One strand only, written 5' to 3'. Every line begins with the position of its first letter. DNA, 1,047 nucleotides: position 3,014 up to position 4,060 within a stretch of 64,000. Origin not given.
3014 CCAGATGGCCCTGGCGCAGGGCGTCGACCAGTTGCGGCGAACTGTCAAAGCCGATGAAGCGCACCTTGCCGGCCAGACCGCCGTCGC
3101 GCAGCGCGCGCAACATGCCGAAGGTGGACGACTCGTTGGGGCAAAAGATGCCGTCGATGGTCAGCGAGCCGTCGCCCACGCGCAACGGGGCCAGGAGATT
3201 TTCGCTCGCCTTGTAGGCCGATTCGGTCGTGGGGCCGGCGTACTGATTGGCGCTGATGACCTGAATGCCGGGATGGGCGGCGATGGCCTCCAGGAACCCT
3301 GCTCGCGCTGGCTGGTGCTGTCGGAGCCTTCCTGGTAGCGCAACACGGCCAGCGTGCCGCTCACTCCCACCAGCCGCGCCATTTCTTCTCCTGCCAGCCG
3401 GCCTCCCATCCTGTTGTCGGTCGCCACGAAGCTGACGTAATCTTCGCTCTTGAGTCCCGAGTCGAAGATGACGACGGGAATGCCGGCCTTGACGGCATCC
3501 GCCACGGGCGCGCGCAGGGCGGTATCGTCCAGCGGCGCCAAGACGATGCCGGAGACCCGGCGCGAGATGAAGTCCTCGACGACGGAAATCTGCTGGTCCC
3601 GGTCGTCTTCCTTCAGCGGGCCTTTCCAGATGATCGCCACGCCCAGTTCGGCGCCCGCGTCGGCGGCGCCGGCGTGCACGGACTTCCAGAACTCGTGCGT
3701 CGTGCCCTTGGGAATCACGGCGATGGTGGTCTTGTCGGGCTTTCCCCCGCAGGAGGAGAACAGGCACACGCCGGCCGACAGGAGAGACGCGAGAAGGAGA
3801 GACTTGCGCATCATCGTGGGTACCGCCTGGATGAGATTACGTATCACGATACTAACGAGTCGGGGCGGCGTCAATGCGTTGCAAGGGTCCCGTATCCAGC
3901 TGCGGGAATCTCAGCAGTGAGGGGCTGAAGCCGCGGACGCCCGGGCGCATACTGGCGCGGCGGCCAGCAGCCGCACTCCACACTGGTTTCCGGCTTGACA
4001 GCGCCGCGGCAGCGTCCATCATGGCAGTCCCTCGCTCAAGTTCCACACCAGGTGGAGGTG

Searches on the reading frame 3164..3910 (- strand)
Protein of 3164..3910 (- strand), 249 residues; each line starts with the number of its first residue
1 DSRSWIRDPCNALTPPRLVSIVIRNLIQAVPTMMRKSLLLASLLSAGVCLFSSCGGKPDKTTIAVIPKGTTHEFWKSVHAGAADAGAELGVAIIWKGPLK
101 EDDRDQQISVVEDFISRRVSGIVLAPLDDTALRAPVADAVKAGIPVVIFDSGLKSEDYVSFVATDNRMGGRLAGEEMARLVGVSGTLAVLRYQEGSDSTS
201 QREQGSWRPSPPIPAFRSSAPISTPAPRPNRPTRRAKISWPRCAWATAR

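Call 25: search_protein_families(library=pfam, proteins=[window:3164-3910:-], max_evalue=0.001)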
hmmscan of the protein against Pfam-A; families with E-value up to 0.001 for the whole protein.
window:3164-3910:- (249 aa): 2 families
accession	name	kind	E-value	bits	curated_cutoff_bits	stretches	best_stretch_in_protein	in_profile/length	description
PF13407.12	Peripla_BP_4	-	2.7e-33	116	35.1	1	63-205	1-142/258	Periplasmic binding protein domain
PF00532.27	Peripla_BP_1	-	3.7e-06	27.1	22.2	1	62-206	3-143/281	Periplasmic binding proteins and sugar binding domain of LacI family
